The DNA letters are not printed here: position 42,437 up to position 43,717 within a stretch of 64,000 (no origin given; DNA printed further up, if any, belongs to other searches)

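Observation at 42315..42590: Orphan KaiC-family C-terminal fragment wedged between ppdK and an EamA transporter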

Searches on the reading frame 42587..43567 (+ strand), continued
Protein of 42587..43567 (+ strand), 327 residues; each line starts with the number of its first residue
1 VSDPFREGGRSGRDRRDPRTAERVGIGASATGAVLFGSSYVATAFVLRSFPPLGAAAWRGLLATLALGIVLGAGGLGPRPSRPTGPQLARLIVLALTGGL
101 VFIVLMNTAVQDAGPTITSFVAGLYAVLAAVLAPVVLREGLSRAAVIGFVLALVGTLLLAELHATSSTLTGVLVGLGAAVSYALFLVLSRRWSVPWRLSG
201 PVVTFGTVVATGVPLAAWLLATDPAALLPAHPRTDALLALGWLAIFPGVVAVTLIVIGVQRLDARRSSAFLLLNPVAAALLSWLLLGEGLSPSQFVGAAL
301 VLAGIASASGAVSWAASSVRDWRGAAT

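Call 57: search_protein_families(library=pfam, proteins=[L093:4298-5710:+, L093:3639-4298:+, L093:2882-3502:-, L093:1347-2705:-, L093:631-1218:+], max_evalue=0.001)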
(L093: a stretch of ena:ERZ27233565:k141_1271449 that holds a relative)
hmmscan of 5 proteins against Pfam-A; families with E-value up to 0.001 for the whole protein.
L093:4298-5710:+ (471 aa): 19 families
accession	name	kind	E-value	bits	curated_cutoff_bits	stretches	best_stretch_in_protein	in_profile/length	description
PF06745.19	ATPase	-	1.5e-63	214.8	26.6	2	241-452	2-229/231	KaiC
PF13481.12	AAA_25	-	3.8e-13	49.9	27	2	238-358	13-159/195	AAA domain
PF13191.12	AAA_16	-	2.3e-11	44.9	32.6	1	27-131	28-143/167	AAA ATPase domain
PF13401.12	AAA_22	-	9.8e-11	42.5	27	1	27-132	9-98/130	AAA domain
PF05729.18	NACHT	-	1.7e-08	34.9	26.7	0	261-393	3-135/167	NACHT domain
PF20720.3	nSTAND3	-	7.1e-08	32.7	27.2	0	22-88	16-81/155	Novel STAND NTPase 3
PF03796.21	DnaB_C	-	2e-07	31.1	27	0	240-287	2-48/255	DnaB-like helicase C terminal domain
PF20703.3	nSTAND1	-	2.2e-06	28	27.1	0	29-148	39-148/379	Novel STAND NTPase 1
PF13671.12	AAA_33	-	6e-06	27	27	0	27-154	3-105/143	AAA domain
PF00004.35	AAA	-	7.3e-06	26.9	21.2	0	27-150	2-94/131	ATPase family associated with various cellular activities (AAA)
PF09848.15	SLFN-g3_helicase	-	1.2e-05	25.3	24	0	24-69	2-48/354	Schlafen group 3, DNA/RNA helicase domain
PF08423.17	Rad51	-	1.2e-05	25.2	22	0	239-277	7-45/244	Rad51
PF23442.1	DUF7125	-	1.8e-05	24.4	29.1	0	116-202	98-183/207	Family of unknown function (DUF7125)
PF00154.27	RecA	-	6.5e-05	22.9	27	0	239-292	32-86/262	recA bacterial DNA recombination protein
PF01695.23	IstB_IS21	-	0.00023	21.2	24.1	0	262-340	96-172/238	IstB-like ATP binding protein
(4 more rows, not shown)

L093:3639-4298:+ (220 aa): 3 families
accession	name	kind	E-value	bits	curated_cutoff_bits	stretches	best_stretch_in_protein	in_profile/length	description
PF13411.12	MerR_1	-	5.3e-18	65.3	21.6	1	11-79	1-68/69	MerR HTH family regulatory protein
PF00072.30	Response_reg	-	7.5e-17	61.9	30.2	1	97-202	1-110/111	Response regulator receiver domain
PF00376.29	MerR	-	1.6e-12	47.5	28.2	1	12-49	1-38/38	MerR family regulatory protein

L093:2882-3502:- (206 aa): 2 families
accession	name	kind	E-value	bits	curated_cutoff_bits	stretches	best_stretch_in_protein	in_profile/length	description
PF08448.16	PAS_4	-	5.3e-08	33.5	23.1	1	116-189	11-84/110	PAS fold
PF00989.32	PAS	-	0.00015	22.2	22.6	1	115-189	16-92/113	PAS fold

L093:1347-2705:- (452 aa): 11 families
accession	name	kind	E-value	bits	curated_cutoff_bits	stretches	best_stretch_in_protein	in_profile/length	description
PF07992.20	Pyr_redox_2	-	1.4e-48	166.3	26.1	1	4-316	1-291/291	Pyridine nucleotide-disulphide oxidoreductase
PF02852.28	Pyr_redox_dim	-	6.4e-19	68.6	25.3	1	335-442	1-109/110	Pyridine nucleotide-disulphide oxidoreductase, dimerisation domain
PF00070.33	Pyr_redox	-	1.3e-16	61.3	22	1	169-237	2-70/82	Pyridine nucleotide-disulphide oxidoreductase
PF13738.12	Pyr_redox_3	-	1e-12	48.4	30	1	125-268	121-271/305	Pyridine nucleotide-disulphide oxidoreductase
PF03486.20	HI0933_like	-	5.8e-08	32.9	50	0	5-35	2-32/244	HI0933-like protein Rossmann domain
PF12831.13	FAD_oxidored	-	1.1e-07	32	27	1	7-39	3-36/416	FAD dependent oxidoreductase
PF01494.25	FAD_binding_3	-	2.1e-06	27.6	22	0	5-34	3-32/349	FAD binding domain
PF13450.12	NAD_binding_8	-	3e-06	27.8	21.9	1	8-44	1-38/68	NAD(P)-binding Rossmann-like domain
PF01134.28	GIDA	-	6e-06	26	22.1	0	6-55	2-48/391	Glucose inhibited division protein A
PF13478.12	XdhC_C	-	0.00035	21.5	29.7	0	169-208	1-40/125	XdhC Rossmann domain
PF13434.12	Lys_Orn_oxgnase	-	0.00057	19.5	21.3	0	121-187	139-209/339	L-lysine 6-monooxygenase/L-ornithine 5-monooxygenase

L093:631-1218:+ (196 aa): 1 family
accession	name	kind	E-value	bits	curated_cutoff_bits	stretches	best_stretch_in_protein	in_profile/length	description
PF00881.29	Nitroreductase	-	8.2e-22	78.6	23.5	1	7-170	1-167/167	Nitroreductase family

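Call 58: search_protein_families(library=ncbifam, proteins=[L093:4298-5710:+, L093:3639-4298:+, L093:1347-2705:-], max_evalue=0.001)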
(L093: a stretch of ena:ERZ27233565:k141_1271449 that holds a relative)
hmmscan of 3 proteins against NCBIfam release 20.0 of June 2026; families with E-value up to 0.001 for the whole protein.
L093:4298-5710:+ (471 aa): 20 families
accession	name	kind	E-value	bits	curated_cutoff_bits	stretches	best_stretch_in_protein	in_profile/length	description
NF006799.0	PRK09302.1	equivalog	1.2e-65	222.1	408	1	2-452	10-474/515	circadian clock protein KaiC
TIGR02655.1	circ_KaiC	equivalog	1.9e-42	145.6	546.25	1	10-450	8-462/484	circadian clock protein KaiC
TIGR03877.1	thermo_KaiC_1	hypoth_equivalog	1.9e-37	129.1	307.25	3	7-63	6-62/238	KaiC domain-containing protein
TIGR03881.1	KaiC_arch_4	hypoth_equivalog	1.1e-33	116.9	247.8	3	327-450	105-229/231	KaiC domain-containing protein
TIGR03880.1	KaiC_arch_3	hypoth_equivalog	2e-33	115.8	249.45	2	243-450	1-218/224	KaiC domain-containing protein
NF052589.1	ArlH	equivalog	8.3e-25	87.8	215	1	8-203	5-204/229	archaellum protein ArlH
NF004723.0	PRK06067.1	subfamily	8.5e-21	74.6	194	2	5-205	16-218/243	flagellar accessory protein FlaH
TIGR00416.1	sms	equivalog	1e-19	70.7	403.05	2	237-431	73-262/454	DNA repair protein RadA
NF006320.0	PRK08533.1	equivalog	2e-13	50.5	215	2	245-432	11-206/230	flagellar accessory protein FlaH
NF006861.0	PRK09361.1-1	equivalog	2.4e-12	46.9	278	1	239-292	4-57/235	DNA repair and recombination protein RadB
TIGR02237.1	recomb_radB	equivalog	4.5e-10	39.8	172.4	1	247-354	1-109/210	DNA repair and recombination protein RadB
TIGR02236.1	recomb_radA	equivalog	6.3e-10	38.9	361.15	1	238-275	76-113/311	DNA repair and recombination protein RadA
NF003301.0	PRK04301.1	equivalog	6.8e-10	38.6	259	1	238-277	81-120/316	DNA repair and recombination protein RadA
TIGR03878.1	thermo_KaiC_2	hypoth_equivalog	1.3e-09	37.8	232.2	1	18-127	31-143/259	KaiC domain-containing protein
TIGR03600.1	phage_DnaB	exception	5.5e-08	32.2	498.65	1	240-294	177-231/421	phage replicative helicase, DnaB family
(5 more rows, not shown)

L093:3639-4298:+ (220 aa): 75 families (the best 25 are shown)
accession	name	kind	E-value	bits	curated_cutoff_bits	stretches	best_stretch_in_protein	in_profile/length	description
NF041733.1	resp_reg_CseB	equivalog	3e-18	66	350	1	97-209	3-118/228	two-component system response regulator CseB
NF052513.1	TransRegCarH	equivalog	3e-17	62.8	400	1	10-79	6-76/274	HTH-type transcriptional repressor CarH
NF040689.1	MtrAB_MtrA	equivalog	6.3e-17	61.6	300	1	97-206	1-113/219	MtrAB system response regulator MtrA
NF045944.1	ResRegRpaBCyano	equivalog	5.3e-16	58.7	330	1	114-206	17-112/229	response regulator transcription factor RpaB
TIGR02154.1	PhoB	equivalog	1.8e-15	56.9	296.2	1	97-206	5-120/226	phosphate regulon transcriptional regulator PhoB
NF033117.2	vanR_ACDEGLN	exception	5e-14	52.4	350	1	98-206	2-113/226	VanR-ABDEGLN family response regulator transcription factor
NF007005.1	PRK09468.1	equivalog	1.5e-13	50.7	331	1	97-209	6-122/237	osmolarity response regulator transcription factor OmpR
NF047375.1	HeatShock_HspR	equivalog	1.6e-13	50.4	105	1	9-75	2-68/92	heat shock protein transcriptional repressor HspR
NF007135.0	PRK09581.1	equivalog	7e-13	48.2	474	1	113-205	21-119/457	PleD family two-component system response regulator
NF008296.0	PRK11083.1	equivalog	8.9e-13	48.2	273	1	96-207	5-119/228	two-component system response regulator CreB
NF000401.1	vanR-A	exception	1.7e-12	47.3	500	1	97-205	5-116/231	vancomycin resistance response regulator transcription factor VanR-A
NF040534.1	resp_reg_YycF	equivalog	4.2e-12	45.8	340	1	98-204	4-113/231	response regulator YycF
NF033120.0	vanR_FM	exception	1.2e-11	44.7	460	1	94-204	3-116/231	vancomycin resistance response regulator transcription factor, VanR-F/VanR-M family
NF008199.0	PRK10955.1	equivalog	1.3e-11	44.9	341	1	97-211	4-120/232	envelope stress response regulator transcription factor CpxR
NF011617.0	PRK15043.1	equivalog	1.6e-11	43.9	417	1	10-79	3-72/243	HTH-type transcriptional regulator MlrA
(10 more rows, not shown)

L093:1347-2705:- (452 aa): 63 families (the best 25 are shown)
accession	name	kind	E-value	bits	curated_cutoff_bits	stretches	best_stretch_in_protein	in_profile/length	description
TIGR02053.1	MerA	equivalog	4.4e-84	283.1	454.45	1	4-439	1-446/465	mercury(II) reductase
TIGR01350.1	lipoamide_DH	equivalog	1.7e-76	257.8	408.8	1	4-446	2-454/461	dihydrolipoyl dehydrogenase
NF004991.0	PRK06370.1-3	subfamily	4.1e-71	240.1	620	1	2-439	34-480/509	FAD-containing oxidoreductase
NF004946.0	PRK06292.2-4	subfamily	4.4e-61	207.1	634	1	1-447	1-471/487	dihydrolipoyl dehydrogenase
NF010311.1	PRK13748.1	subfamily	7.3e-60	203.3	600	1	4-440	98-540/560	mercury(II) reductase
NF004992.0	PRK06370.1-4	equivalog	1.8e-57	194.8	629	1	3-445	4-454/459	FAD-containing oxidoreductase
NF005883.0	PRK07845.1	equivalog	5.1e-57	193.9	479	1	5-439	4-452/466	NAD(P)H-quinone dehydrogenase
NF004943.0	PRK06292.2-1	equivalog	6.8e-54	183.4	432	1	2-442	2-451/456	dihydrolipoyl dehydrogenase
NF004947.0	PRK06292.2-5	equivalog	1.3e-53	182.5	592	2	123-446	126-458/474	dihydrolipoyl dehydrogenase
NF003585.0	PRK05249.1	equivalog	7.8e-51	173.1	465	1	3-439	6-450/464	Si-specific NAD(P)(+) transhydrogenase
NF040477.1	chlor_oxi_RclA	equivalog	3.1e-48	164.5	740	1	1-443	1-437/441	reactive chlorine resistance oxidoreductase RclA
TIGR01424.1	gluta_reduc_2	equivalog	1.5e-46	158.9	606.05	1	4-439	3-442/446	glutathione-disulfide reductase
NF005884.0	PRK07846.1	equivalog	1.8e-46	158.7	501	1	1-444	1-449/454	mycothione reductase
NF004776.0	PRK06116.1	equivalog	2.8e-46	158.5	480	1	3-437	4-444/450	glutathione-disulfide reductase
NF041853.1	hythiocyan_redase_MerA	equivalog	1e-45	156.5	650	1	1-439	1-434/440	hypothiocyanous acid reductase MerA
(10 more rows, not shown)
